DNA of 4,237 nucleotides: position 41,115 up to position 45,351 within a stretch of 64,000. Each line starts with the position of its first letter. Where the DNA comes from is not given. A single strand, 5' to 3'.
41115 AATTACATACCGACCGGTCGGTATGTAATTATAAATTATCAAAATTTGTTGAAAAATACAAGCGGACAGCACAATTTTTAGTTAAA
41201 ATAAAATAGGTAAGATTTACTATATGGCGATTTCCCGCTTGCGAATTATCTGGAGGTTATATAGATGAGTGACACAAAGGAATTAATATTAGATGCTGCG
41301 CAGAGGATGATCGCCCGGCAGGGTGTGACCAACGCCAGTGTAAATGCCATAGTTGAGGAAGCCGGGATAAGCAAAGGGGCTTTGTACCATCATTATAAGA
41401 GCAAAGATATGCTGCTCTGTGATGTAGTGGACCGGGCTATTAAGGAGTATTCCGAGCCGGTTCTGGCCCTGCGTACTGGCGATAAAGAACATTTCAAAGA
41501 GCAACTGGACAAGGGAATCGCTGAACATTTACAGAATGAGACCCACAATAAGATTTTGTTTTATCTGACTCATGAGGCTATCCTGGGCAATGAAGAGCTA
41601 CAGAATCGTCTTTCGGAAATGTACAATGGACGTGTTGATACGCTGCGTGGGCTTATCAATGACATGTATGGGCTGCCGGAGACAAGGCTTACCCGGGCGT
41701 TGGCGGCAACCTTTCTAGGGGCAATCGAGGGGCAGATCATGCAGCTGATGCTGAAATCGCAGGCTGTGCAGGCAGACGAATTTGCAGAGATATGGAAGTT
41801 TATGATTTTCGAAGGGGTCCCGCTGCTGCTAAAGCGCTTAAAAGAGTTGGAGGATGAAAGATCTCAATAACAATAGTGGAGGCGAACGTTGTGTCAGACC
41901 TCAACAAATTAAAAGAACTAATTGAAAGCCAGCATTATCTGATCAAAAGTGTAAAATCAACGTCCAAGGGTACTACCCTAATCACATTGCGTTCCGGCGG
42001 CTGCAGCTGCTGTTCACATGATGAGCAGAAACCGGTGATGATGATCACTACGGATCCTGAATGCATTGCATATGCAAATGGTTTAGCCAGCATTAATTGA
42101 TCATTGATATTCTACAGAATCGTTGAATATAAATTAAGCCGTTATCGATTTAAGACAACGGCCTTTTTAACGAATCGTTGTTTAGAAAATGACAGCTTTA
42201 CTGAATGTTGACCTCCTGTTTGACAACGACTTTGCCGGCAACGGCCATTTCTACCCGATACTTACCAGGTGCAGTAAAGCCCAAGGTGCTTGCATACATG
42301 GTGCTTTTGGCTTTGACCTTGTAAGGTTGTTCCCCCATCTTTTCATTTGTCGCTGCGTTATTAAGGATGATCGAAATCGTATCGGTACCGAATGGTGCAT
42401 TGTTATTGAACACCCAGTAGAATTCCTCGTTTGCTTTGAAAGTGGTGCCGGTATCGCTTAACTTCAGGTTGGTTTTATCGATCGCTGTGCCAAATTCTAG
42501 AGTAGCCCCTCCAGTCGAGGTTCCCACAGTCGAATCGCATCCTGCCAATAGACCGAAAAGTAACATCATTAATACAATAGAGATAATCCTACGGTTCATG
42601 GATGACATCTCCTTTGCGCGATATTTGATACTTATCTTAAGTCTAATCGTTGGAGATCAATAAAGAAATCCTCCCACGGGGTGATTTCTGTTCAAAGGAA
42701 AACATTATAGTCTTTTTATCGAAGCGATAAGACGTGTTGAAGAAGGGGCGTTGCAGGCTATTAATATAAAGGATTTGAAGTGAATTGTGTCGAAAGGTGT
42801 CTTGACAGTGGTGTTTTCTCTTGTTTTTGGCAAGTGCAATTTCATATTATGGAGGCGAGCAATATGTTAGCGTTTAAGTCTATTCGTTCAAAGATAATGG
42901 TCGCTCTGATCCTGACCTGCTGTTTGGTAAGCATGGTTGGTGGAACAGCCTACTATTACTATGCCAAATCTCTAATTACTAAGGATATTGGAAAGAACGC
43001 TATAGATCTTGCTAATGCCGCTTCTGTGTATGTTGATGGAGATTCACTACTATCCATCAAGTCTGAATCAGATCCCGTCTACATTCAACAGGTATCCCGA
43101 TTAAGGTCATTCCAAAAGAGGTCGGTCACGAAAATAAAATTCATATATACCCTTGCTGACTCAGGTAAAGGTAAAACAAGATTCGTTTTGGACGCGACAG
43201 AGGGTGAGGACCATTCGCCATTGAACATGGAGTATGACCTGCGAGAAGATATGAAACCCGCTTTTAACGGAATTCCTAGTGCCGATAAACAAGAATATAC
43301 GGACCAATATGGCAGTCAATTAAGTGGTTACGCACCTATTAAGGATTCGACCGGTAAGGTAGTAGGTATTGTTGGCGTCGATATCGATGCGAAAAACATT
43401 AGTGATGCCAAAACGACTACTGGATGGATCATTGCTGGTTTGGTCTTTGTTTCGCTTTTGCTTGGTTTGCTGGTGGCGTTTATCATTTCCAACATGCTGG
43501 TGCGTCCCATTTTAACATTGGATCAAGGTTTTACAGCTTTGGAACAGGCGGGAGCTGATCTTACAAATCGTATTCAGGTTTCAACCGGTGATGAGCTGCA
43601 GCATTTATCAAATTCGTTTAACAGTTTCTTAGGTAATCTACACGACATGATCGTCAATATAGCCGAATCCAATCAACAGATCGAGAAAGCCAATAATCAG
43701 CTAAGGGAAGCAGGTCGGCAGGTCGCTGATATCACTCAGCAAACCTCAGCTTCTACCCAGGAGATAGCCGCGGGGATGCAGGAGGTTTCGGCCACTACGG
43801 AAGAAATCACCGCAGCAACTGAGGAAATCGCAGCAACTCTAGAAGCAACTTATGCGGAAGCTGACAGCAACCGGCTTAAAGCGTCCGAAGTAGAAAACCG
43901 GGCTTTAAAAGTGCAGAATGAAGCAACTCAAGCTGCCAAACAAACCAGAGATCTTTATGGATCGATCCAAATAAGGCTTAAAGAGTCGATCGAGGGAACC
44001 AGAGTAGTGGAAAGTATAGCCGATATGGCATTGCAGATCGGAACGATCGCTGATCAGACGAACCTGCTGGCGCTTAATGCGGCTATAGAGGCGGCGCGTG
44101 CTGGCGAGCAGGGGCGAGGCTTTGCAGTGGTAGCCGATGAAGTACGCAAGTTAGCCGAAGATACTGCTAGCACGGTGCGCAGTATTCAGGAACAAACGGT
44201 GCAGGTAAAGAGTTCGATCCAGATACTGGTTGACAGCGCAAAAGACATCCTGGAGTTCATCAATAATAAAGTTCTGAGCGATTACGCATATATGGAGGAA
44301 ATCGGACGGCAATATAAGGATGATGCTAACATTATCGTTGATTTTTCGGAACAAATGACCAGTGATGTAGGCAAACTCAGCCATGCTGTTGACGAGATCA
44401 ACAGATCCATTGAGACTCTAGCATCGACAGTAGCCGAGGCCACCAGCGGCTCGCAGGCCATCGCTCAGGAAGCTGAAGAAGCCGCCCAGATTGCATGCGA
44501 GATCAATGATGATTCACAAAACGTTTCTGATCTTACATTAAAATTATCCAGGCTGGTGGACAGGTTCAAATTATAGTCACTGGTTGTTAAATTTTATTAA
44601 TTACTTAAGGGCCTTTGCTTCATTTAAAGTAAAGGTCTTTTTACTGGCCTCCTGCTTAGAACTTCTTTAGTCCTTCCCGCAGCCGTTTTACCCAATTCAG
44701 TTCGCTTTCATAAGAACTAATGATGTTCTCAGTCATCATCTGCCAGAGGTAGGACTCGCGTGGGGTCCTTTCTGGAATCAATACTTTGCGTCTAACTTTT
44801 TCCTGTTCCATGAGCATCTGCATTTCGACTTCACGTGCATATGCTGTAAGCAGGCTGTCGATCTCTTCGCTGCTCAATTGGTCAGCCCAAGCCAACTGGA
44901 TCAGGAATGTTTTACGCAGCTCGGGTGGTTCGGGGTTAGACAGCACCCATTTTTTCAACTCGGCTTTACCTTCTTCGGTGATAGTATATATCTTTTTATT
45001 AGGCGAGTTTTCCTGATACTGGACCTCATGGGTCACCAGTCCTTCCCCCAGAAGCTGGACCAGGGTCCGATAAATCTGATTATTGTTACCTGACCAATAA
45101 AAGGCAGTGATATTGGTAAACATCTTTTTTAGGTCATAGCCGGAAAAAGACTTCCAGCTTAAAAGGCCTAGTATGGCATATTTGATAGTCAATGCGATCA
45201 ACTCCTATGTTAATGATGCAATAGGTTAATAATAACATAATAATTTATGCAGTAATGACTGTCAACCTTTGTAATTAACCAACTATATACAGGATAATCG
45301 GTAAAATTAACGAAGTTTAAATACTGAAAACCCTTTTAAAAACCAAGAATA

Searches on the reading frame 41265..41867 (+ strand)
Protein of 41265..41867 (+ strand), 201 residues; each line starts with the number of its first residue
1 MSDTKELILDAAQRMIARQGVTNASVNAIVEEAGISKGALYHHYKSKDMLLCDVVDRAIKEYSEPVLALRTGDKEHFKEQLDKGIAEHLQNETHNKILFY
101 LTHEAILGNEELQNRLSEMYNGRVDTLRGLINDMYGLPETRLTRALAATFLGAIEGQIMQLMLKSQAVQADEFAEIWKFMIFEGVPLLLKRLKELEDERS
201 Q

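Call 87: search_protein_families(library=pfam, proteins=[window:41265-41867:+], max_evalue=0.0001)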
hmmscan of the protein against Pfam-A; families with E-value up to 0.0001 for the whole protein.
window:41265-41867:+ (201 aa): 1 family
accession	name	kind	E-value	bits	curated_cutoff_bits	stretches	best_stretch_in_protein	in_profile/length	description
PF00440.29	TetR_N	-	3.4e-15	56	24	1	8-51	1-44/47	Bacterial regulatory proteins, tetR family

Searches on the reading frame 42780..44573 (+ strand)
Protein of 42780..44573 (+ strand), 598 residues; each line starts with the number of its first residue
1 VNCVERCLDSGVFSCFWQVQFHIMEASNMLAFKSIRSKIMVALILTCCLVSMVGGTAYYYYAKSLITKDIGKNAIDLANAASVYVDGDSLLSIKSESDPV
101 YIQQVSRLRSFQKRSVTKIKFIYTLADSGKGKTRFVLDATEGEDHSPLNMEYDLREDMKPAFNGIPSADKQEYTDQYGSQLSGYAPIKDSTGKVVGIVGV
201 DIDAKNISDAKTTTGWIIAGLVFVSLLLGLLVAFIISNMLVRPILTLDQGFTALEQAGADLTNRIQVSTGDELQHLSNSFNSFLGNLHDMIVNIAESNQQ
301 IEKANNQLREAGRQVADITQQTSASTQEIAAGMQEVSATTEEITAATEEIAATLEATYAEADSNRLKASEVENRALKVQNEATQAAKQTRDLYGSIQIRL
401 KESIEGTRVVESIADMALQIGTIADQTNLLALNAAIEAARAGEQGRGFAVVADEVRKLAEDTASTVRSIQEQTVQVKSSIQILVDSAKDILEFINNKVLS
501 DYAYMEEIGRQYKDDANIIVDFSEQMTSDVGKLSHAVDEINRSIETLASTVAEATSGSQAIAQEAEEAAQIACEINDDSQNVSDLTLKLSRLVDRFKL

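Call 42: search_protein_families(library=pfam, proteins=[window:42780-44573:+], max_evalue=0.0001)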
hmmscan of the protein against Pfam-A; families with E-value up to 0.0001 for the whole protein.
window:42780-44573:+ (598 aa): 3 families
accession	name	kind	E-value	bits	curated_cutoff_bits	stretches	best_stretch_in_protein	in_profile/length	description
PF00015.26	MCPsignal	-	3.7e-30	105.5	34.6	1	369-555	5-169/172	Methyl-accepting chemotaxis protein (MCP) signalling domain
PF00672.30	HAMP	-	5.3e-07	30.3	25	1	236-289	2-53/53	HAMP domain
PF06103.16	DUF948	-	6.5e-06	26.7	37.2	0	450-498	19-67/89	Bacterial protein of unknown function (DUF948)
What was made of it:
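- On Methyl-accepting chemotaxis proteins: A conventional MCP is present at 42780-44576 (call 42).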

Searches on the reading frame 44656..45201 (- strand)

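Call 87: search_protein_families(library=pfam, proteins=[window:44656-45201:-], max_evalue=0.0001)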
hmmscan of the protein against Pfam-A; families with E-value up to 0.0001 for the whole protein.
window:44656-45201:- (181 aa): 2 families
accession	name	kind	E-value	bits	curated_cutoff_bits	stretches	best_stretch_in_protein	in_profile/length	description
PF03551.20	PadR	-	1.1e-12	48.2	27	1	10-84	1-75/75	Transcriptional regulator PadR-like family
PF10400.15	Vir_act_alpha_C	-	1.4e-06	29.4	22.4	1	95-178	1-77/78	Virulence activator alpha C-term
